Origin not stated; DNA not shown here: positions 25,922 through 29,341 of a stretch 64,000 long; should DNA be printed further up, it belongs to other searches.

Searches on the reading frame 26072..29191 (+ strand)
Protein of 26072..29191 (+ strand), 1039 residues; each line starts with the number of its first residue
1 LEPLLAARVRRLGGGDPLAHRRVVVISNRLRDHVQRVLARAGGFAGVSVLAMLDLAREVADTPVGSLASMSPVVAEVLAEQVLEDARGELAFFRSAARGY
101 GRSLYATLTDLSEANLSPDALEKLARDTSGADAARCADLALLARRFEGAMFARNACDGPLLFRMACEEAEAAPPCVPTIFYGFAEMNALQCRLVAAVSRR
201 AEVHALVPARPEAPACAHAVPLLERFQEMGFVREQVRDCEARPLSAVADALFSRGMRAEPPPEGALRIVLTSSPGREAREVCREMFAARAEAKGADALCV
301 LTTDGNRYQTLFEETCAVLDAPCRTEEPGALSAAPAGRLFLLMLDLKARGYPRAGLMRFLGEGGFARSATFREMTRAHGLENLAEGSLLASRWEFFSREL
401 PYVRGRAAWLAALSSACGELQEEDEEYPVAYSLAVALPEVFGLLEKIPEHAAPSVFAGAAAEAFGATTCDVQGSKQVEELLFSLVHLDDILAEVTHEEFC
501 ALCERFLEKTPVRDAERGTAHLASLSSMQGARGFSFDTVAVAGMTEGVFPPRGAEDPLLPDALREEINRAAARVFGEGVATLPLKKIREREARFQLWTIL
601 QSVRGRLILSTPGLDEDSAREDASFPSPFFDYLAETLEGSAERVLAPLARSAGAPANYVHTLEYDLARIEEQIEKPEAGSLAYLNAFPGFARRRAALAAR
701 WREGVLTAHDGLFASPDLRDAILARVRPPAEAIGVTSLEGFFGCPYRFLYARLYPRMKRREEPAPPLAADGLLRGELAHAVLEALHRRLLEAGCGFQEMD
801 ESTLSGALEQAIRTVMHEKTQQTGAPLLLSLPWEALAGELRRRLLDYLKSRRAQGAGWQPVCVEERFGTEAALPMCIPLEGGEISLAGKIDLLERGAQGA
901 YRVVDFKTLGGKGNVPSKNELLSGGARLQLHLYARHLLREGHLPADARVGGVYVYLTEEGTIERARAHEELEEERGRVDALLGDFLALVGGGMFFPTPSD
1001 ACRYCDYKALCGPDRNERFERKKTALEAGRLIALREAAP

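Call 20: search_protein_families(library=pfam, proteins=[window:26072-29191:+], max_evalue=0.00001)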
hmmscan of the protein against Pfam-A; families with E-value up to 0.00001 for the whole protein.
window:26072-29191:+ (1039 aa): 1 family
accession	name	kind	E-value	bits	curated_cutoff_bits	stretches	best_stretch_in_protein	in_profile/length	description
PF12705.13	PDDEXK_1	-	1e-29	104.7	22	1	735-1011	4-246/247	PD-(D/E)XK nuclease superfamily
